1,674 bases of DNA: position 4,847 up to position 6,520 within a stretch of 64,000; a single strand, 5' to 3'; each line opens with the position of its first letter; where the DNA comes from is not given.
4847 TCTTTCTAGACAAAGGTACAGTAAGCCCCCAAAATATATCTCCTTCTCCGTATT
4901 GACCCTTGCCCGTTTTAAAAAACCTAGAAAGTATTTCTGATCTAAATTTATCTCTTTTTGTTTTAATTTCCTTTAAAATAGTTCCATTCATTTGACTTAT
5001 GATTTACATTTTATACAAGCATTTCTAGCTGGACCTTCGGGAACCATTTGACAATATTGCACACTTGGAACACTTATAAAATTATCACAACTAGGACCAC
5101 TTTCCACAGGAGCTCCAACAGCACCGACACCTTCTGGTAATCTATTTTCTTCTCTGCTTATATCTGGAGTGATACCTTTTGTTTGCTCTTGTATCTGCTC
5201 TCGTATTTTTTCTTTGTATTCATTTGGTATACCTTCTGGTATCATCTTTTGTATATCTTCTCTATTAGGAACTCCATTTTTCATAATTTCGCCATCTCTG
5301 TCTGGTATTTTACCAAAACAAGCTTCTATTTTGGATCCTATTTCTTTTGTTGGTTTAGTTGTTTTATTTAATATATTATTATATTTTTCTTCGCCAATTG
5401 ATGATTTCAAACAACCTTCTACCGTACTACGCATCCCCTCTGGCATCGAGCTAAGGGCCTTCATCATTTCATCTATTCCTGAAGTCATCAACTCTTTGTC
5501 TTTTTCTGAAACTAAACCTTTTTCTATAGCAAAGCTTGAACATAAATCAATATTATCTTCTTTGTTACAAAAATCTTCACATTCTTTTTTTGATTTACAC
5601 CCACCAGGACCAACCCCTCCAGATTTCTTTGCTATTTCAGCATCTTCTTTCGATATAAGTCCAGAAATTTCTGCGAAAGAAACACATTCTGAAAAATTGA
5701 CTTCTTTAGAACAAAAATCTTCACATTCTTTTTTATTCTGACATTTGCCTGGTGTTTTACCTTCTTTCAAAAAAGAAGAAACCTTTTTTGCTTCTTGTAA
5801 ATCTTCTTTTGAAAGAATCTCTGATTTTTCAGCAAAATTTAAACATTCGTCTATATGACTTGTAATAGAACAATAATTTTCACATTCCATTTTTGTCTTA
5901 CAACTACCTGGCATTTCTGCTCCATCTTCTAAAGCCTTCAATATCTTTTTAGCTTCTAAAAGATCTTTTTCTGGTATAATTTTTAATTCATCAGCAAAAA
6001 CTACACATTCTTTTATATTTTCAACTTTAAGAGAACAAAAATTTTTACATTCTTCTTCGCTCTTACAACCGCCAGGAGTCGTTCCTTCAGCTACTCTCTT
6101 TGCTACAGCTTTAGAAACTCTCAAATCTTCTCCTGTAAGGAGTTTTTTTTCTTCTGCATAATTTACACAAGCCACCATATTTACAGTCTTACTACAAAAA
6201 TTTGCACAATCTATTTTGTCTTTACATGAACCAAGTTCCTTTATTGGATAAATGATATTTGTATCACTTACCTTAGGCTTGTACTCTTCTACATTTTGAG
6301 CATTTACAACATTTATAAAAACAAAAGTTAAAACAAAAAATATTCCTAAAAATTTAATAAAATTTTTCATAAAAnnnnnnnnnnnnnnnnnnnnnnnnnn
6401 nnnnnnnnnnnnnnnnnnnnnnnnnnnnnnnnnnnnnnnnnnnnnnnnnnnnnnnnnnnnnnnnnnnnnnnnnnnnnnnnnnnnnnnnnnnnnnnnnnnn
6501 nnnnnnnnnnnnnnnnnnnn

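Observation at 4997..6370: Secreted protein built from five tandem 4-cysteine modules, near a thiol-disulfide oxidoreductase cluster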

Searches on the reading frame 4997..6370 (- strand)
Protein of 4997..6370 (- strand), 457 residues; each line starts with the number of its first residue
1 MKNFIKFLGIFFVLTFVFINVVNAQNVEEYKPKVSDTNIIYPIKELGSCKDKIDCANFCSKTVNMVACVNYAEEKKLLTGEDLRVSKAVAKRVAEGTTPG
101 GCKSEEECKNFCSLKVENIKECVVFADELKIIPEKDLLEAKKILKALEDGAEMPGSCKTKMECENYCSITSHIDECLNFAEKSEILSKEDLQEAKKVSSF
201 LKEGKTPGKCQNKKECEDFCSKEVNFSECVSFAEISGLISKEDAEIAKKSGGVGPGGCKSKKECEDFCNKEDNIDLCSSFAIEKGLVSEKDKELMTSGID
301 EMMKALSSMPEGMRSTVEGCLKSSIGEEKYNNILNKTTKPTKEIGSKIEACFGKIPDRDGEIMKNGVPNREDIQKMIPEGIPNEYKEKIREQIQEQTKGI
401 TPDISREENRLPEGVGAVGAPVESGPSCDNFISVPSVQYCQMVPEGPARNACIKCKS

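Call 3: search_protein_families(library=pfam, proteins=[window:4997-6370:-], max_evalue=0.1)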
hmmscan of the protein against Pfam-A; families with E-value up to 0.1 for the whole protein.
window:4997-6370:- (457 aa): 2 families
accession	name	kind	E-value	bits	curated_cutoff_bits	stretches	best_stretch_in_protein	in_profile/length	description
PF25052.1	AtDEF-like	-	7.3e-07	29.8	25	1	12-75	9-72/79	Defensin-like family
PF14842.11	FliG_N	-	0.068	14.2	25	0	289-342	47-100/104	FliG N-terminal domain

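Call 4: search_protein_families(library=ncbifam, proteins=[window:4997-6370:-], max_evalue=0.1)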
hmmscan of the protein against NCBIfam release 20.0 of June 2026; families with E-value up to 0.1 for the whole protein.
window:4997-6370:- (457 aa): 0 families

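Call 6: search_solved_structures(query=window:4997-6370:-, max_evalue=10, show_alignments=2)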
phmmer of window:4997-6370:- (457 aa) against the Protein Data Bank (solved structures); distinct sequences matched with E-value up to 10: 3.
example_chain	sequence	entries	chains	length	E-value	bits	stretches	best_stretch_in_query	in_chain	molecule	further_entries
8avn_A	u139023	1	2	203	0.0092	18.1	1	286-355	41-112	Superoxide dismutase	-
8avk_A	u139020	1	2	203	0.0092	18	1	286-355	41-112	Superoxide dismutase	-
1gv3_A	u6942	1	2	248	1.8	10.5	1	289-356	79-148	MANGANESE SUPEROXIDE DISMUTASE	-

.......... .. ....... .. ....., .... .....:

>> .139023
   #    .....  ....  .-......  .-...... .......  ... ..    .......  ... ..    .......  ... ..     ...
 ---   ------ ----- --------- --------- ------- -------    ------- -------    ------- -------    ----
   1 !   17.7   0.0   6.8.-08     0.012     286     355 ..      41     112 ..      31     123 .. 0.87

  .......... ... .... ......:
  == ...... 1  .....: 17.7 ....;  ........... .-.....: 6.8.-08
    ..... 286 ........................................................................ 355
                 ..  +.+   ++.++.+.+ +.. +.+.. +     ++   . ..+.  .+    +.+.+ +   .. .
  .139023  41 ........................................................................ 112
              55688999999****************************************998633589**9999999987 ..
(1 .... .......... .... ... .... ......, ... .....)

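Call 7: find_homologous_proteins(query=window:4997-6370:-, max_evalue=0.001)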
Query window:4997-6370:- (457 aa): 244 proteins with E <= 0.001 among 8000 candidates; the best 120 are listed.
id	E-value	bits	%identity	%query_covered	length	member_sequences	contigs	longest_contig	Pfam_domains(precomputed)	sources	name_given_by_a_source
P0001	0.0e+0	1010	100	100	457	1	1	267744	PF25052.2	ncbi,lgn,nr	ncbi:MAG: hypothetical protein NDI62_02460 [Burkholderiales bacterium]|nr:hypothetical protein [Burk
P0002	1.7e-264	896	89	100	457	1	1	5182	PF25052.2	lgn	-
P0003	1.6e-187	642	61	100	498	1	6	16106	PF25052.2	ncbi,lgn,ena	-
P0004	6.8e-180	617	63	100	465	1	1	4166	PF25052.2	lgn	-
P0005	4.6e-178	611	62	100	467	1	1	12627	PF25052.2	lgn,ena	-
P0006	5.0e-172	591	63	93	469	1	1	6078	PF25052.2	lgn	-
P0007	9.3e-132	458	48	98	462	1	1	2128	PF25052.2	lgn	-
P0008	2.7e-129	450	48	99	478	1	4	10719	PF25052.2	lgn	-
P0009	9.8e-129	448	50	89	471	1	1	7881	PF25052.2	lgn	-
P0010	8.6e-126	438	46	100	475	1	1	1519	PF25052.2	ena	-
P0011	1.4e-125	438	47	99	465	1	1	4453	PF25052.2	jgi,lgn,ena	-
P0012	5.8e-125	436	47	100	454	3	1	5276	PF25052.2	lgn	-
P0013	8.7e-123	429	46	100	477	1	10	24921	PF25052.2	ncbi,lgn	-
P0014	1.0e-122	428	47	100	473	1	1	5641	-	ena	-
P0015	1.5e-122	428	48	99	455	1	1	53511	PF25052.2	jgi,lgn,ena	-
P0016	1.6e-121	424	47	99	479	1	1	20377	PF25052.2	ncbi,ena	-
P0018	5.6e-121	423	47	98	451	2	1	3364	PF25052.2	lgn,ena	-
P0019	4.3e-120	420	46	98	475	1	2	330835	PF25052.2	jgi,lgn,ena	-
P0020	4.4e-120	420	46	98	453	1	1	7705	PF25052.2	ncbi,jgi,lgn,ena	-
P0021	4.7e-120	420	45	99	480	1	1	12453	PF25052.2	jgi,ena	-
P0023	6.6e-119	416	45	100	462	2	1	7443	PF25052.2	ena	-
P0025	6.1e-117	409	44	100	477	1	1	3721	PF25052.2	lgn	-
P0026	1.5e-116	408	49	83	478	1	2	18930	PF25052.2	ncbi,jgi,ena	ncbi:MAG: hypothetical protein WC878_06550 [Candidatus Paceibacterota bacterium]|jgi:hypothetical pr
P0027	8.4e-116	406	47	93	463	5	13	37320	PF25052.2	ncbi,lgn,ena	-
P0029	3.0e-115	404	46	99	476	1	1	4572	PF25052.2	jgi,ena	-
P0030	3.6e-115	403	45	98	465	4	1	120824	PF25052.2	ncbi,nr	ncbi:MAG: hypothetical protein NTZ13_04680 [Candidatus Parcubacteria bacterium]|nr:hypothetical prot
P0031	5.0e-115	403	45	100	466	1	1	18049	PF25052.2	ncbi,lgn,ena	-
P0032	9.8e-115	402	45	99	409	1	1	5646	PF25052.2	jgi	jgi:hypothetical protein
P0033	1.1e-113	398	44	100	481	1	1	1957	PF25052.2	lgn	-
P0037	9.6e-109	382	45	88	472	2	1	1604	PF25052.2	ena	-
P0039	4.1e-107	377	43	100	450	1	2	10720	PF25052.2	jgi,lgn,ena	-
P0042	4.2e-106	374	42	98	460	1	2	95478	PF25052.2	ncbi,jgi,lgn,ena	ncbi:MAG: hypothetical protein WCT45_00645 [Candidatus Paceibacterota bacterium]|jgi:hypothetical pr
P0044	1.3e-105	372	44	92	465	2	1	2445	PF25052.2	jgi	-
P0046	5.3e-105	370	43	99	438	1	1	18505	PF25052.2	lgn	-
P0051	1.8e-102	362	40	97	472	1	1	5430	PF25052.2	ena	-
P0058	2.0e-94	335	37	76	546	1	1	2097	PF25052.2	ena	-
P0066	8.3e-92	326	34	77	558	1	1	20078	PF25052.2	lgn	-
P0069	2.4e-91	325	36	66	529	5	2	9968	PF25052.2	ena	-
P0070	4.2e-91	324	35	76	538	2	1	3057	PF25052.2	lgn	-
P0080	3.2e-89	318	38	94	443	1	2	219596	-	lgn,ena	-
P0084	2.1e-87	312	38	92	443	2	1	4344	PF25052.2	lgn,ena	-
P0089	4.5e-86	308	39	97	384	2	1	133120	PF25052.2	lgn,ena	-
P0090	5.1e-86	307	39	96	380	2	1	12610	PF25052.2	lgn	-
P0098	1.0e-84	303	31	87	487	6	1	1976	PF25052.2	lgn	-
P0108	4.3e-83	298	38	95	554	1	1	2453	PF25052.2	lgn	-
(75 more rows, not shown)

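Call 15: find_encoding_contigs(protein=P0019, flank=8000, max_places=2)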
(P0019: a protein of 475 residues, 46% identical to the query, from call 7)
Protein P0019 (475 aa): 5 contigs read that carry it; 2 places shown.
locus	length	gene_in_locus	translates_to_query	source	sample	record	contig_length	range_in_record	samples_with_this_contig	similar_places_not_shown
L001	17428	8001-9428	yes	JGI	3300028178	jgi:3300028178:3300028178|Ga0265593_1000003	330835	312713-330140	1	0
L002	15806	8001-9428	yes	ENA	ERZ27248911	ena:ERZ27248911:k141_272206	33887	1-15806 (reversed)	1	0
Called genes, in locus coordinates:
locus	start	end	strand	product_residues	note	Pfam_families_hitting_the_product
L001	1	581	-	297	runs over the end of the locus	-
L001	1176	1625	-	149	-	PF01668:SmpB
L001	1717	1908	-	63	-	-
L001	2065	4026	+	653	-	PF06480:FtsH_ext (weak), PF00004:AAA, PF17862:AAA_lid_3, PF01434:Peptidase_M41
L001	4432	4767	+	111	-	-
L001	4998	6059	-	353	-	PF09587:PGA_cap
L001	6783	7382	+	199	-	PF12917:YfbR-like, PF13023:HD_3, PF01966:HD (weak)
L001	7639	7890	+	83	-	-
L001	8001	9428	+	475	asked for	PF25052:AtDEF-like (faint)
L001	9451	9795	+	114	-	-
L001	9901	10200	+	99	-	-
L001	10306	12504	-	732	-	PF17191:RecG_wedge, PF01336:tRNA_anti-codon, PF00270:DEAD, PF04851:ResIII, PF00271:Helicase_C, PF19833:RecG_dom3_C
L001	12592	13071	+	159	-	PF02308:MgtC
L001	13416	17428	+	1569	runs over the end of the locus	?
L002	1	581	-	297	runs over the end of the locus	-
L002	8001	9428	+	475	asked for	PF25052:AtDEF-like (faint)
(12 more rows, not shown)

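Call 16: find_encoding_contigs(protein=P0030, flank=8000, max_places=2)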
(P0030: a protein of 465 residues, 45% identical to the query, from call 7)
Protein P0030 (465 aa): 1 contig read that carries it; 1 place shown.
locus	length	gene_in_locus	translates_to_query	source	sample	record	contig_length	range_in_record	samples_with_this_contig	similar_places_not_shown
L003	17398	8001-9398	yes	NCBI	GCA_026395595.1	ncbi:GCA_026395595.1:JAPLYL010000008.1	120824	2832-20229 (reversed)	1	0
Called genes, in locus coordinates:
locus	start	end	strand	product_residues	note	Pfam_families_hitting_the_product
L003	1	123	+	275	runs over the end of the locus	PF01063:Aminotran_4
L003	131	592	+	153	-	-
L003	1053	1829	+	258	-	PF00149:Metallophos, PF12850:Metallophos_2 (faint)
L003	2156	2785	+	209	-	-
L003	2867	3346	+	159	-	PF07366:SnoaL, PF12680:SnoaL_2, PF14534:DUF4440 (weak)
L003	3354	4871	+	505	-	-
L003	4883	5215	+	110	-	-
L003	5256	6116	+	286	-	PF04294:VanW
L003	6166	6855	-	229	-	PF01545:Cation_efflux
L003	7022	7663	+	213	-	PF13623:SurA_N_2 (weak), PF13624:SurA_N_3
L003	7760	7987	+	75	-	-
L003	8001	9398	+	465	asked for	PF25052:AtDEF-like (faint)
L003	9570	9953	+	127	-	-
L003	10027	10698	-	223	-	PF03167:UDG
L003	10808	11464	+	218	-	PF01797:Y1_Tnp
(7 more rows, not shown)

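Call 20: find_encoding_contigs(protein=P0042, flank=8000, max_places=1)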
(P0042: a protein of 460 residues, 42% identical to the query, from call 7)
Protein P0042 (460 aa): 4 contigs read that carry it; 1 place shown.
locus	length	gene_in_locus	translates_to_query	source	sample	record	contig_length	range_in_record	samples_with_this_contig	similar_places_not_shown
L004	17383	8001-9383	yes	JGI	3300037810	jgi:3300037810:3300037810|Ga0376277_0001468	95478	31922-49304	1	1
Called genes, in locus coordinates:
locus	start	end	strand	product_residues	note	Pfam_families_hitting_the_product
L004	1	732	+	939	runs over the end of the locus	PF02450:LCAT, PF24096:DUF7379 (weak)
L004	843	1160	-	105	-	-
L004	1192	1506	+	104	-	PF24839:DUF7718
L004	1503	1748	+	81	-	PF18882:DUF5647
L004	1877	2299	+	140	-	-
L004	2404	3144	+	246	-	-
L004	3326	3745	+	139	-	-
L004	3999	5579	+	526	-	-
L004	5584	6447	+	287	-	PF04945:YHS (weak), PF00005:ABC_tran, PF02463:SMC_N (faint), PF13304:AAA_21 (faint)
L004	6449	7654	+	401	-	PF12704:MacB_PCD, PF02687:FtsX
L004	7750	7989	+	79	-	-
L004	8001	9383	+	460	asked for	PF25052:AtDEF-like (faint)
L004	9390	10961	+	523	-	PF14417:MEDS, PF08447:PAS_3, PF00989:PAS, PF08448:PAS_4, PF13426:PAS_9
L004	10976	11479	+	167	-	PF00989:PAS (faint), PF08448:PAS_4, PF13426:PAS_9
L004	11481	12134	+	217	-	-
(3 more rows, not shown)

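Call 21: find_encoding_contigs(protein=P0080, flank=8000, max_places=1)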
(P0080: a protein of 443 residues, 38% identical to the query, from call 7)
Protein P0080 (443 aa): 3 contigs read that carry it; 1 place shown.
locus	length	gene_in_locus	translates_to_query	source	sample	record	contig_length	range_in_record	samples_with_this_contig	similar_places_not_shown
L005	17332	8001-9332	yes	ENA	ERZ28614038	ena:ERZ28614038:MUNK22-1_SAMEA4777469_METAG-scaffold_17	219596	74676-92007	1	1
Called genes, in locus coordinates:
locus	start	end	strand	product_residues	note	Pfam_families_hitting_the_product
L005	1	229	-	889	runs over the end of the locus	PF02861:Clp_N, PF13191:AAA_16 (weak), PF00004:AAA, PF17871:AAA_lid_9, PF00004:AAA, PF07724:AAA_2, PF07728:AAA_5, PF10431:ClpB_D2-small, +7 more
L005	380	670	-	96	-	PF01541:GIY-YIG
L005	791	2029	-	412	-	PF10459:Peptidase_S46 (faint), PF00089:Trypsin, PF13365:Trypsin_2, PF13180:PDZ_2, PF00595:PDZ (weak), PF17820:PDZ_6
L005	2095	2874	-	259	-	PF04402:SIMPL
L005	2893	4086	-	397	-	PF00266:Aminotran_5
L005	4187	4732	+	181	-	PF00293:NUDIX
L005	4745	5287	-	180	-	PF01923:Cob_adeno_trans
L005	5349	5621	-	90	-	-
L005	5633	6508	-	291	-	-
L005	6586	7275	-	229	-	PF05175:MTS, PF03602:Cons_hypoth95 (weak), PF06325:PrmA, PF13847:Methyltransf_31, PF13649:Methyltransf_25 (weak), PF01170:UPF0020 (faint)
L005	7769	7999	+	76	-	-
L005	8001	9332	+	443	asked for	-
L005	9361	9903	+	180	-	PF00300:His_Phos_1 (faint)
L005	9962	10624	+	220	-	-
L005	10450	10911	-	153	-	-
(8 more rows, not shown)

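Call 22: predict_structure(alignment_id=A1)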
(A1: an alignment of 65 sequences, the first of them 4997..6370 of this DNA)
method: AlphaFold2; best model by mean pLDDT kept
length: 457 residues; sequences in the alignment: 65
mean_pLDDT: 83.9   pTM: 0.61
mean pLDDT of the five models: 83.9, 83.7, 83.2, 81.6, 80.8
residues with pLDDT >= 90: 319; 70-90: 61; 50-70: 15; < 50: 62
segments of 3 or more residues with pLDDT < 50: 1-31, 360-366, 401-424
pLDDT, mean of each block of 10 residues (from residue 1): 29 35 32 71 95 94 95 93 93 95 92 94 95 90 96 90 91 96 95 94 95 91 95 95 94 93 94 95 94 93 95 95 97 95 93 72 53 79 83 75 40 33 64 94 94 94
secondary structure, 60 per line:
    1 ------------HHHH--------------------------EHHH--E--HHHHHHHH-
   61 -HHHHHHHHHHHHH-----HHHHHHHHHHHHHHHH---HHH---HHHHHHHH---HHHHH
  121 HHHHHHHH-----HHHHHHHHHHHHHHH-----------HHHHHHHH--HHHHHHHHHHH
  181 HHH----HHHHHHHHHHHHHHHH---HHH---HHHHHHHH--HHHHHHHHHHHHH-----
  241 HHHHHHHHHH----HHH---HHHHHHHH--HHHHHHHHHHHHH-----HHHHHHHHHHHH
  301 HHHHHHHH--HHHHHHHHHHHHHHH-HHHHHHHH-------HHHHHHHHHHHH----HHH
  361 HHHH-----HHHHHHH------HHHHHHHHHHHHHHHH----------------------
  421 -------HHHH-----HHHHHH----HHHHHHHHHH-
elements in order: H13-16 H52-59 H62-74 H80-95 H105-112 H116-128 H134-148 H160-167 H170-183 H188-203 H213-220 H223-235 H241-250 H261-268 H271-283 H289-308 H311-325 H327-334 H342-353 H358-364 H370-376 H383-398 H428-431 H437-442 H447-456
